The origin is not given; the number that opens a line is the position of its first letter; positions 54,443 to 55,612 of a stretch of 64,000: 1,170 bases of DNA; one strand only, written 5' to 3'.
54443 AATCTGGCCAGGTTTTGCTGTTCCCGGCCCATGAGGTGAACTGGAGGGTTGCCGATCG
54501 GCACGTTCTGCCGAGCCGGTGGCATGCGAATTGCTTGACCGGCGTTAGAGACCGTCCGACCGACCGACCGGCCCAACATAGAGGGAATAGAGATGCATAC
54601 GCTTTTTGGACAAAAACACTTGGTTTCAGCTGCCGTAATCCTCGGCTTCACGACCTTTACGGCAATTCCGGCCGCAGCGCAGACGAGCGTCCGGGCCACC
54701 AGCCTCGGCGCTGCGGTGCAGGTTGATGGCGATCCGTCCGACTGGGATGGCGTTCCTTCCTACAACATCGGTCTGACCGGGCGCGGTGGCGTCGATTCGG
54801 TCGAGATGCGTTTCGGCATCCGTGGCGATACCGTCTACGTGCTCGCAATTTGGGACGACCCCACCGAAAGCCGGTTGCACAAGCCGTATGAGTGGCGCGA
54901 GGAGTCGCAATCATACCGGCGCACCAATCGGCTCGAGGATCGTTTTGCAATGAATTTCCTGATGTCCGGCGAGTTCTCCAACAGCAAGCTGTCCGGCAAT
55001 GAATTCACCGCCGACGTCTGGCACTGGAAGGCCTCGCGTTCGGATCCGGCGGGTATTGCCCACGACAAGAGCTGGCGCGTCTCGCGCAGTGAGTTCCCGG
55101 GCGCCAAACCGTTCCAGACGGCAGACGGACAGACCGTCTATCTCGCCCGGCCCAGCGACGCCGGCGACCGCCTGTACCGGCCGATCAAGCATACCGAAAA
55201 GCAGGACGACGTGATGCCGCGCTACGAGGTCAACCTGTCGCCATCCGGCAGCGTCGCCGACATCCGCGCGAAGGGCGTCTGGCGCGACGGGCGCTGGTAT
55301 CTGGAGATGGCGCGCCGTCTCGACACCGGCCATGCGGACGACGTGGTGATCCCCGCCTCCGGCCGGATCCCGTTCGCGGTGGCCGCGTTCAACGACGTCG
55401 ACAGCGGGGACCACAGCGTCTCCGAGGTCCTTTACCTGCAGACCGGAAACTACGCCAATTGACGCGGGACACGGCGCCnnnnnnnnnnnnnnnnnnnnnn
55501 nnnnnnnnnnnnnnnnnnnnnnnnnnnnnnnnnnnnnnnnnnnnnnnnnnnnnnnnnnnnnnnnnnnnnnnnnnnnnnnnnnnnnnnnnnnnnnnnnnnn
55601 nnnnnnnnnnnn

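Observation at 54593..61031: Tandemly duplicated two-gene cassette: secreted EB_dh/DOMON-like putative haem protein + dedicated transmembrane chemoreceptor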

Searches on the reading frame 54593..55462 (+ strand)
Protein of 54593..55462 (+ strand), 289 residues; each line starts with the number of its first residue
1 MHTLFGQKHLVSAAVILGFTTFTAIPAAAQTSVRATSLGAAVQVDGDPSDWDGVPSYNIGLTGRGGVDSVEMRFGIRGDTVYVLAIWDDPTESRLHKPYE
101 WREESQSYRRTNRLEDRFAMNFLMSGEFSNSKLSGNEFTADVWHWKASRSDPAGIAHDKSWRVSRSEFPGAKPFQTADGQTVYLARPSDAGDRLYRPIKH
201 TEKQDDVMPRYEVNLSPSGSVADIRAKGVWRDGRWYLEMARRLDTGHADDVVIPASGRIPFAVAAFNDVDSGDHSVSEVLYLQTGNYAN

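Call 3: search_protein_families(library=pfam, proteins=[window:54593-55462:+], max_evalue=1)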
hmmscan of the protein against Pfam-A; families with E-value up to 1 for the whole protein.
window:54593-55462:+ (289 aa): 1 family
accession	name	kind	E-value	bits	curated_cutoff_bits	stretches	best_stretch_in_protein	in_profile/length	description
PF09459.16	EB_dh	-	9.9e-21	75.3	33.3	1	65-268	27-226/236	Ethylbenzene dehydrogenase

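Call 7: find_homologous_proteins(query=window:54593-55462:+, max_evalue=0.00001)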
Query window:54593-55462:+ (289 aa): 216 proteins with E <= 0.00001 among 1734 candidates; the best 120 are listed.
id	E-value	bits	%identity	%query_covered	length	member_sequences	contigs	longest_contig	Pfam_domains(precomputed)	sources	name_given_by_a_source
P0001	2.2e-194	662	100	100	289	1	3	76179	PF09459.17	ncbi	-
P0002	1.6e-158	544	81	100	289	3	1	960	PF09459.17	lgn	-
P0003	6.3e-148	510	76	100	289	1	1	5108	PF09459.17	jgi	jgi:hypothetical protein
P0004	2.4e-139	481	73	98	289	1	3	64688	PF09459.17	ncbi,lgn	-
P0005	1.7e-137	475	72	98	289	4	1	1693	PF09459.17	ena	-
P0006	1.9e-137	475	74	98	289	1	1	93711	PF09459.17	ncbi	-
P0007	8.0e-137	473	73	98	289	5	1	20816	PF09459.17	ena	-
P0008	1.4e-134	466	70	100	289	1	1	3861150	PF09459.17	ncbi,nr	ncbi:MAG: hypothetical protein JSU82_17205 [Rhodospirillales bacterium]|nr:MAG: hypothetical protein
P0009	1.2e-133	463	69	100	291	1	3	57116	PF09459.17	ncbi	-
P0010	2.9e-133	462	70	100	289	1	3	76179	PF09459.17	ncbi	-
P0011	3.0e-133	461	71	98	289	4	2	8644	PF09459.17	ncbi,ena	-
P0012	5.4e-131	454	69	97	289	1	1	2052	PF09459.17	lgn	-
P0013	1.3e-130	453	70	97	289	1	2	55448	PF09459.17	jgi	-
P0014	5.7e-130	451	70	98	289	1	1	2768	PF09459.17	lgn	-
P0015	7.7e-129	447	69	98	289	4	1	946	PF09459.17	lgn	-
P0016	4.4e-125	435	65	98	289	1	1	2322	PF09459.17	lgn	-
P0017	5.9e-125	434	68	94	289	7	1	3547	PF09459.17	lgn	-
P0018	3.5e-124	432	70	89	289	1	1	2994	PF09459.17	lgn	-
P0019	3.0e-115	402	62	96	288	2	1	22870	PF09459.17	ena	-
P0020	3.8e-115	402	63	93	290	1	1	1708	PF09459.17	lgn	-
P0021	1.8e-114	400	63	95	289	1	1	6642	PF09459.17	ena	-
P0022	7.0e-113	395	57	100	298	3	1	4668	PF09459.17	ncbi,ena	-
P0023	1.7e-112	393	63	93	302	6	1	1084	PF09459.17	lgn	-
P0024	1.8e-112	393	62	96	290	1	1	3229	PF09459.17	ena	-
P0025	2.0e-112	393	61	100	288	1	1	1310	PF09459.17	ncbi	-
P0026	1.5e-111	390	60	97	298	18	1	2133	PF09459.17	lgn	-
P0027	1.9e-111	390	61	96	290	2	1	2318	PF09459.17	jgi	jgi:hypothetical protein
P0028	2.0e-111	390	64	93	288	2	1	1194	PF09459.17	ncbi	-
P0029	1.8e-110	387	61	95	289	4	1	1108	PF09459.17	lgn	-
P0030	1.0e-109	384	59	96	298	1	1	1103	PF09459.17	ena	-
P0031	1.1e-109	384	61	96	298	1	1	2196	PF09459.17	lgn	-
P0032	1.3e-109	384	59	97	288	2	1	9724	PF09459.17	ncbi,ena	-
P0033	1.4e-109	384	58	97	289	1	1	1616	PF09459.17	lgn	-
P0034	3.1e-109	383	62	90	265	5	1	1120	PF09459.17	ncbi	-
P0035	1.1e-108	381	60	98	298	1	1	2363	PF09459.17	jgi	jgi:hypothetical protein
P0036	1.4e-108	381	58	100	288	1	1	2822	PF09459.17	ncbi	-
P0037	1.4e-108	380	62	92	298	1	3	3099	PF09459.17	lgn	-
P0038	1.7e-108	380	56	100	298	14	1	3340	PF09459.17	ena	-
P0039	2.8e-108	380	62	89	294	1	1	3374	PF09459.17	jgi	-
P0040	2.9e-108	379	60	95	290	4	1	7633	PF09459.17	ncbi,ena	-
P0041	2.9e-108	379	59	97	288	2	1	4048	PF09459.17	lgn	-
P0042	5.8e-108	378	63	90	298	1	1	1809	PF09459.17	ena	-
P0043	6.6e-108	378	60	93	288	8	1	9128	PF09459.17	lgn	-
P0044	6.9e-108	378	61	95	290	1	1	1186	PF09459.17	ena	-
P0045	1.0e-107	378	59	95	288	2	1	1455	PF09459.17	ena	-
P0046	1.3e-107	377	59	93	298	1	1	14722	PF09459.17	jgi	jgi:hypothetical protein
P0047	1.9e-107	377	57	100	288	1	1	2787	PF09459.17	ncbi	-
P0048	2.6e-107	376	61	94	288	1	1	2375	PF09459.17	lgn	-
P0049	5.2e-107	375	62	91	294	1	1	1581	PF09459.17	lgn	-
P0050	1.1e-106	374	57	96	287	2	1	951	PF09459.17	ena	-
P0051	1.1e-106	374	62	89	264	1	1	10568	PF09459.17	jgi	jgi:hypothetical protein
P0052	1.3e-106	374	61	91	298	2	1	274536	PF09459.17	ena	-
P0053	2.4e-106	373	59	93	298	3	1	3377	PF09459.17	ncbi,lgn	ncbi:MAG: ethylbenzene dehydrogenase-related protein [Pseudomonadota bacterium]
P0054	2.6e-106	373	63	87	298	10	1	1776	PF09459.17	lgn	-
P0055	2.7e-106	373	59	90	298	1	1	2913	PF09459.17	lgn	-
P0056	2.9e-106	373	62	90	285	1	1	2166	PF09459.17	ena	-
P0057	3.1e-106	373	58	95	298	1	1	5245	PF09459.17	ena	-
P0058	7.0e-106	372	63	87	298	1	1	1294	PF09459.17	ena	-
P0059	1.1e-105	371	58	97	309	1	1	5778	PF09459.17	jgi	jgi:hypothetical protein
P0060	1.8e-105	370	60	91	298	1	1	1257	PF09459.17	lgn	-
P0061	1.8e-105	370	58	96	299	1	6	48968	PF09459.17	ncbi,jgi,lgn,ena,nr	ncbi:MAG: ethylbenzene dehydrogenase-related protein [Rhodospirillales bacterium]|nr:ethylbenzene de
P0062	8.6e-105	368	60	93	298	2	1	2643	PF09459.17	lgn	-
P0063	1.4e-104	367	66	83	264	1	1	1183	PF09459.17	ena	-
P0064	1.7e-104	367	58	93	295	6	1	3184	PF09459.17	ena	-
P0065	2.9e-104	366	58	91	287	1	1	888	PF09459.17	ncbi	-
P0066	7.5e-104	365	58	96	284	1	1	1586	PF09459.17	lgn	-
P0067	9.2e-104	365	55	97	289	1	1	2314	PF09459.17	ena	-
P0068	1.2e-103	364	58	93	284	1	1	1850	PF09459.17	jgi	jgi:hypothetical protein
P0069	1.6e-103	364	56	96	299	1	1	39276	PF09459.17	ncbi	-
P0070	1.7e-103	364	58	90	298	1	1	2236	PF09459.17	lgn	-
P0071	3.9e-103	363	56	95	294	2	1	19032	PF09459.17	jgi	-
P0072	4.8e-103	362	63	85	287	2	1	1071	PF09459.17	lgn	-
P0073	5.2e-103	362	58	96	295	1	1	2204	PF09459.17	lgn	-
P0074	1.3e-102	361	55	95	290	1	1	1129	PF09459.17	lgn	-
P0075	1.6e-102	361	58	90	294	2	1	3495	PF09459.17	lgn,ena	-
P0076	2.6e-102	360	59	89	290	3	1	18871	PF09459.17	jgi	jgi:hypothetical protein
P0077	4.7e-102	359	56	94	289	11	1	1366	PF09459.17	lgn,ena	-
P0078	6.1e-102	359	58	96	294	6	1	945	PF09459.17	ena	-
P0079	1.0e-101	358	57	95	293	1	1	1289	PF09459.17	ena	-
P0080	2.0e-101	357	56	92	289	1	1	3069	PF09459.17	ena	-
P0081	2.3e-101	357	58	85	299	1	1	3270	PF09459.17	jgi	jgi:Ethylbenzene dehydrogenase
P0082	2.6e-101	357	56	96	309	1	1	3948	PF09459.17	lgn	-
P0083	3.5e-101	356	56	99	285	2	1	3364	PF09459.17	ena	-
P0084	6.1e-101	355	56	98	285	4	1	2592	PF09459.17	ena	-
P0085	2.0e-100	354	56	96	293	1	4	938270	PF09459.17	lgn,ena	-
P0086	2.4e-100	353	57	93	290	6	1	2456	PF09459.17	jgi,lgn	jgi:Ethylbenzene dehydrogenase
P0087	3.1e-100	353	54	95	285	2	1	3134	PF09459.17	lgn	-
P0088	3.2e-100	353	58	89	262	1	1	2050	PF09459.17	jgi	jgi:DMSO reductase family type II enzyme heme b subunit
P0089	9.9e-100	351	57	96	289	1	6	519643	PF09459.17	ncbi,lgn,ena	-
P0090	1.6e-99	351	54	99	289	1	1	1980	PF09459.17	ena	-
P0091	2.1e-99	350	55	95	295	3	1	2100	PF09459.17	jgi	jgi:hypothetical protein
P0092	4.5e-99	349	57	91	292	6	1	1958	PF09459.17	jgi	jgi:hypothetical protein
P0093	6.3e-99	349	57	95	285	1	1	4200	PF09459.17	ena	-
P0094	7.6e-99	349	56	93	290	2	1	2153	PF09459.17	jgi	jgi:Ethylbenzene dehydrogenase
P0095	8.0e-99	348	58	90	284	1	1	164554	PF09459.17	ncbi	-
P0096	9.7e-99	348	57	94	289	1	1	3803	PF09459.17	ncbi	-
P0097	1.1e-98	348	56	94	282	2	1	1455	PF09459.17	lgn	-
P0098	2.1e-98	347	58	87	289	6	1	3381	PF09459.17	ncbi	-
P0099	2.2e-98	347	57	88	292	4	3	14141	PF09459.17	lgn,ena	-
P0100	6.1e-98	346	54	96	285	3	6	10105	PF09459.17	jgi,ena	jgi:hypothetical protein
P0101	1.0e-97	345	67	79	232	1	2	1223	PF09459.17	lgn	-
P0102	1.1e-97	345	55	89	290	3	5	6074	PF09459.17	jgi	jgi:hypothetical protein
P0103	1.4e-97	344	57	93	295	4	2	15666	PF09459.17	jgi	jgi:Ethylbenzene dehydrogenase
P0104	1.7e-97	344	56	94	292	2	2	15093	PF09459.17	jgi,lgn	jgi:hypothetical protein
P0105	1.8e-97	344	56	95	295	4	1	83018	PF09459.17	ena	-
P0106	1.9e-97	344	58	87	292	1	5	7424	PF09459.17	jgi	jgi:hypothetical protein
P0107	2.2e-97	344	55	96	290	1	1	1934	PF09459.17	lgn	-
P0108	2.8e-97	343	55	90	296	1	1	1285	PF09459.17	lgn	-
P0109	3.4e-97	343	54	95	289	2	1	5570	PF09459.17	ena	-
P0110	3.7e-97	343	54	97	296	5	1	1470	PF09459.17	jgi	jgi:hypothetical protein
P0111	7.3e-97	342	54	96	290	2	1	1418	PF09459.17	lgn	-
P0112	1.4e-96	341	54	95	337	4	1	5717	PF09459.17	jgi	jgi:hypothetical protein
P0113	1.8e-96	341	55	97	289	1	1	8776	PF09459.17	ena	-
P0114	2.1e-96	341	55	96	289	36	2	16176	PF09459.17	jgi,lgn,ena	-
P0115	6.6e-96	339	53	96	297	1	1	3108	PF09459.17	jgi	jgi:hypothetical protein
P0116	1.1e-95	338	55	94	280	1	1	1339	PF09459.17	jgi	jgi:DMSO reductase family type II enzyme heme b subunit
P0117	1.4e-95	338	54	91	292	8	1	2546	PF09459.17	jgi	jgi:Ethylbenzene dehydrogenase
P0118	1.7e-95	338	56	88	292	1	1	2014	PF09459.17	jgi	jgi:Ethylbenzene dehydrogenase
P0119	1.7e-95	338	55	90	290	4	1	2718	PF09459.17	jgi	jgi:DMSO reductase family type II enzyme heme b subunit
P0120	3.8e-95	336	53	94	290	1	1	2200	PF09459.17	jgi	jgi:Ethylbenzene dehydrogenase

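Call 10: search_solved_structures(query=A1, max_evalue=1, show_alignments=3)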
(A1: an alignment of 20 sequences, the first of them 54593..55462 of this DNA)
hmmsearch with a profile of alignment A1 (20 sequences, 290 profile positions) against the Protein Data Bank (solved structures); distinct sequences matched with E-value up to 1: 3.
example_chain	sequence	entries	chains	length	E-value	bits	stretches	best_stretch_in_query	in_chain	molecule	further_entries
7b04_C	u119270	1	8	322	0.002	20.3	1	51-95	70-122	Nitrite oxidoreductase subunit C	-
2ivf_C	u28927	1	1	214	0.0063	18.7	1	223-278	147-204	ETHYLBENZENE DEHYDROGENASE GAMMA-SUBUNIT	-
8v6q_A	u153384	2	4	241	0.67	12.1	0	211-277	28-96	Thoeris protein ThsA Macro domain-containing protein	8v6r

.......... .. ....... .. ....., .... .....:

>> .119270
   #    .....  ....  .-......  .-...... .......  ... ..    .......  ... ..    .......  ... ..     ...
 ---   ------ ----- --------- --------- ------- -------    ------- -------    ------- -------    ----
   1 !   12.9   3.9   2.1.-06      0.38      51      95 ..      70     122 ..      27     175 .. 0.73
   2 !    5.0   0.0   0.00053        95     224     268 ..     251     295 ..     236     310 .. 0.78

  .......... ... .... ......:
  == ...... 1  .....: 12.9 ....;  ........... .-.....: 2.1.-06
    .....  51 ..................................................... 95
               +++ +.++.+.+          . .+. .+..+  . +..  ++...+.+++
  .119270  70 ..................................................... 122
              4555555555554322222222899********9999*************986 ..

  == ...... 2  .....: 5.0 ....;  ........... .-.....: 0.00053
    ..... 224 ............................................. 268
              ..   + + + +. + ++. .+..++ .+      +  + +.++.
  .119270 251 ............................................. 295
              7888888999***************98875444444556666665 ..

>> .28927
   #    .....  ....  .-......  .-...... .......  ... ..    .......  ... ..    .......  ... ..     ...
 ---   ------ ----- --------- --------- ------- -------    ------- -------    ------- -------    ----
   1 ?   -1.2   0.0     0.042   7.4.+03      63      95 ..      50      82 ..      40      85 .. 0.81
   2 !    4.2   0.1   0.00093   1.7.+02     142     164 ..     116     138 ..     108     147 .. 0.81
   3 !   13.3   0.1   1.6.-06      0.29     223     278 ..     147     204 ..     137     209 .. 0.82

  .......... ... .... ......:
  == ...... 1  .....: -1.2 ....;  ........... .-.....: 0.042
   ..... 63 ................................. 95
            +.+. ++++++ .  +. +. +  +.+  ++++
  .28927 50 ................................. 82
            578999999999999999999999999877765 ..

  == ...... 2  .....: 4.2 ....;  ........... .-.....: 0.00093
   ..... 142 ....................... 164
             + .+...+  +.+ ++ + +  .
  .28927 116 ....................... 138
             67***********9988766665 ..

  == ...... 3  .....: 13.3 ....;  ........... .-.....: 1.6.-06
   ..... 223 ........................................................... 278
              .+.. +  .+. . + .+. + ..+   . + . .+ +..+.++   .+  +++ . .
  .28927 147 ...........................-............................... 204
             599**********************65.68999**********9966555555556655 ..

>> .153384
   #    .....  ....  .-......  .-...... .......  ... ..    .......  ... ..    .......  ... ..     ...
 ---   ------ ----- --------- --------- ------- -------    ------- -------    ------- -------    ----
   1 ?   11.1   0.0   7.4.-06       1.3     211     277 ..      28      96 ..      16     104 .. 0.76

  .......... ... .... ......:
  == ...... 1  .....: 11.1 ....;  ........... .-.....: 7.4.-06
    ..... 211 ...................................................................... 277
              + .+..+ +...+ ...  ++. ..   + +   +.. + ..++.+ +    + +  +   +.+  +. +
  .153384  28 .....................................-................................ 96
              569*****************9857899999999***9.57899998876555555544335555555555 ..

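Call 11: find_related_loci(query=A1, collection=genome_contigs, flank=6000)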
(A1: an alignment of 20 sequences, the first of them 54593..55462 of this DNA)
Query A1 (289 aa) in genome_contigs; peptide patterns used: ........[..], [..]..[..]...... (x = any residue, [..] = any of these).
251 stretches matched a pattern; 228 encode a relative of the query (tblastn E <= 1e-3); the best 80 are kept; 80 distinct loci.
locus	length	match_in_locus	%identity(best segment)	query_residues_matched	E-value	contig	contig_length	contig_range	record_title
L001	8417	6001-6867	80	1-289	1e-162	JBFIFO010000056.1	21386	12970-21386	MAG: Alphaproteobacteria bacterium isolate Mix_sand11.2021.09.G.3 k141_2068339_length_21386_cov_14.8891, whole genome sh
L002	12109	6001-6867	80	1-289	8e-162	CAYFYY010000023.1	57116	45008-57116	MAG TPA_asm: uncultured Flavobacteriales bacterium isolate ERP108616_co2_15 genome assembly, contig: NODE_533_length_571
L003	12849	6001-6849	73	7-289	7e-143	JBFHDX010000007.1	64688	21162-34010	MAG: Alphaproteobacteria bacterium isolate Mix_sand07.2021.05.D.48 k141_206318_length_64688_cov_27.0556, whole genome sh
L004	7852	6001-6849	74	7-289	2e-141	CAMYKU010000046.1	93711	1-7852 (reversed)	MAG: uncultured Alphaproteobacteria bacterium isolate FCS_M_Alpha_35 genome assembly, contig: scaffold_1093, whole genom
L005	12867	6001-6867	70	1-289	1e-137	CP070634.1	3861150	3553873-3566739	MAG: Rhodospirillales bacterium isolate bin96 chromosome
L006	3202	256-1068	62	16-284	1e-118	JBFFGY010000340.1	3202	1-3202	MAG: Alphaproteobacteria bacterium isolate Mix_mud15.2022.01.68 k141_1162455_length_3202_cov_6.0000, whole genome shotgu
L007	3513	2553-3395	60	11-289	2e-115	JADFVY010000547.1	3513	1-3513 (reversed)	MAG: Proteobacteria bacterium isolate C1.bin.38 k83_5008767, whole genome shotgun sequence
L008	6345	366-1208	60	11-289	6e-113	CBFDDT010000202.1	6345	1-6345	MAG TPA_asm: uncultured bacterium isolate SRR26215674_binner23_Refined_73 genome assembly, contig: ERZ25073485.12444, wh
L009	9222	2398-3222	59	10-289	2e-112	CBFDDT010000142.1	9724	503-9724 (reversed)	MAG TPA_asm: uncultured bacterium isolate SRR26215674_binner23_Refined_73 genome assembly, contig: ERZ25073485.6013, who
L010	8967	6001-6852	58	7-284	8e-110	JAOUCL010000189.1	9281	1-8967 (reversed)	MAG: Rhodospirillales bacterium isolate 24_Oct_SF_Bin19 24_Oct_SF_Bin19_scaffold_1838_c1, whole genome shotgun sequence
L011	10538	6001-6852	56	8-284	9e-106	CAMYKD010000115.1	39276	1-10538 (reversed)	MAG: uncultured Kiloniellales bacterium isolate ES_M_Alpha_08 genome assembly, contig: scaffold_3347, whole genome shotg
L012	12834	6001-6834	57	13-288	3e-103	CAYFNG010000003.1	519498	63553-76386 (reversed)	MAG TPA_asm: uncultured Sneathiellales bacterium isolate ERP019367_co1_69 genome assembly, contig: NODE_18_length_519498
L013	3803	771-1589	57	12-284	6e-104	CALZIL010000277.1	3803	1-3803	MAG: uncultured Afifella sp. isolate FO_M_Alpha_13 genome assembly, contig: scaffold_23669, whole genome shotgun sequenc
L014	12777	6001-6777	58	27-285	1e-102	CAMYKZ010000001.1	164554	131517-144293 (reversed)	MAG: uncultured Afifella sp. isolate FCS_M_Alpha_12 genome assembly, contig: scaffold_30, whole genome shotgun sequence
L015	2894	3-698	63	53-284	2e-104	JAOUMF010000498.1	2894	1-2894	MAG: Alphaproteobacteria bacterium isolate 8_1_July_SF_Bin3 8_1_July_SF_Bin3_scaffold_24724_c1, whole genome shotgun seq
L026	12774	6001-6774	59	32-284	1e-101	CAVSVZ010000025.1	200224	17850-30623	MAG: uncultured Alphaproteobacteria bacterium isolate MFD05684.bin.2.225 genome assembly, contig: contig_24796, whole ge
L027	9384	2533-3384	46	4-284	6e-82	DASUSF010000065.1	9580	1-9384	MAG TPA_asm: Geminicoccaceae bacterium isolate SMAG_U1729 k141_12320, whole genome shotgun sequence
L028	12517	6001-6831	43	9-283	1e-70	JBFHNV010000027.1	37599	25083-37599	MAG: Gammaproteobacteria bacterium isolate Mix_sand08.2021.06.D.37 k141_961174_length_37599_cov_15.1279, whole genome sh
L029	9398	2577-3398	44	17-283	2e-69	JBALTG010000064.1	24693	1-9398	MAG: Motiliproteus sp. isolate 1NakV-04 NODE_64_length_24693_cov_10.102779, whole genome shotgun sequence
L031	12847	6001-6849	42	3-283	2e-67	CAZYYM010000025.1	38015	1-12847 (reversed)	MAG TPA_asm: uncultured Gammaproteobacteria bacterium isolate binchicken_co275_23 genome assembly, contig: NODE_1086_len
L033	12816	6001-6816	45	15-283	8e-67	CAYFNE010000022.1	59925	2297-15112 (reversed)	MAG TPA_asm: uncultured Magnetococcales bacterium isolate ERP019367_co2_107 genome assembly, contig: NODE_508_length_599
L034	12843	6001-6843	41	5-280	2e-64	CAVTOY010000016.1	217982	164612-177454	MAG: uncultured Gammaproteobacteria bacterium isolate MFD03804.bin.2.2 genome assembly, contig: contig_53605, whole geno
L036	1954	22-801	42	25-283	3e-65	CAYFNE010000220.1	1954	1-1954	MAG TPA_asm: uncultured Magnetococcales bacterium isolate ERP019367_co2_107 genome assembly, contig: NODE_29139_length_1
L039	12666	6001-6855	36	7-286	2e-62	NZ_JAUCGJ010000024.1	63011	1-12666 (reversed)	Candidatus Venteria ishoeyi isolate HSG18 NODE_24_length_63011, whole genome shotgun sequence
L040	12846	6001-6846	38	3-283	4e-62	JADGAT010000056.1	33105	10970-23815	MAG: SAR324 cluster bacterium isolate nPCRbin10 nPCR_bin10_NODE_56_length_33105_cov_7.831113, whole genome shotgun seque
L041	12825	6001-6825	38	11-283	5e-62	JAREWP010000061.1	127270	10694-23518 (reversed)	MAG: Candidatus Magnetocorallium paracelense isolate XS-1 k255_34859, whole genome shotgun sequence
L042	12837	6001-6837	40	8-283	5e-62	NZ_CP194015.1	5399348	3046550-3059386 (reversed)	Amphritea sp. HPY chromosome, complete genome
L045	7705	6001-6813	38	16-283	2e-58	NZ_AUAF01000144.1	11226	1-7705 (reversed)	Zooshikella ganghwensis DSM 15267 F607DRAFT_scaffold00144.144_C, whole genome shotgun sequence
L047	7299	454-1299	38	10-283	8e-56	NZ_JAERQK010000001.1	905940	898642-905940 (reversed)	Motiliproteus sediminis strain HS6 NODE_1_length_905940_cov_39.9963, whole genome shotgun sequence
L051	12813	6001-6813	36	11-280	8e-52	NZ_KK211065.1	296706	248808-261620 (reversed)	Marinobacterium jannaschii DSM 6295 Q354DRAFT_scaffold00007.7, whole genome shotgun sequence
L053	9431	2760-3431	42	65-283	9e-45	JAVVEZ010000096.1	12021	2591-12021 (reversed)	MAG: Pseudomonadales bacterium isolate TamC13-34 NODE_4447_length_12021_cov_6.068026, whole genome shotgun sequence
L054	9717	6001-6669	43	63-282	7e-45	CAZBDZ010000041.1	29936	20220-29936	MAG TPA_asm: uncultured Phycisphaeraceae bacterium isolate binchicken_co16_301 genome assembly, contig: NODE_2596_length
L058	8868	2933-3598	41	63-283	7e-41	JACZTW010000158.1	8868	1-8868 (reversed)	MAG: Planctomycetota bacterium isolate B14T1B10 B14T1B10_NODE5426, whole genome shotgun sequence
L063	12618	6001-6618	42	79-283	6e-39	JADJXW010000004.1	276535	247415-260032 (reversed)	MAG: Proteobacteria bacterium isolate Lyne_18-Q3-R50-59_BAT3C.242 tig00011179-10-2748300, whole genome shotgun sequence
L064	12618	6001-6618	39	79-283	4e-38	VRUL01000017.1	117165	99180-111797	MAG: Planctomycetota bacterium isolate MohnsGC08_bin191 NODE_17_length_117165_cov_46.463463, whole genome shotgun sequen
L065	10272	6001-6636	38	79-289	3e-38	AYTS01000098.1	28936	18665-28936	MAG: Candidatus Brocadia carolinensis isolate 26THWARD NODE_45_length_28936_cov_19.5407_ID_89, whole genome shotgun sequ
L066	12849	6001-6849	34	9-283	9e-38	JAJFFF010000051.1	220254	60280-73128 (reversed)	MAG: Planctomycetota bacterium isolate OFTM272 OFTM272_50, whole genome shotgun sequence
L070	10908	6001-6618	38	79-283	3e-37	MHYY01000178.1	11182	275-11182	MAG: Planctomycetes bacterium RIFCSPLOWO2_12_38_17 rifcsplowo2_12_sub10_scaffold_931, whole genome shotgun sequence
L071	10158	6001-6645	36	70-283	3e-37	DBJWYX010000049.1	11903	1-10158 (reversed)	MAG TPA_asm: Candidatus Wunengus sp. YC64 NODE_2164_length_11903_cov_5.583558, whole genome shotgun sequence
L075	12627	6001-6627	38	79-286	9e-36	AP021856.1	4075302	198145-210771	Candidatus Brocadia pituitae DNA, complete genome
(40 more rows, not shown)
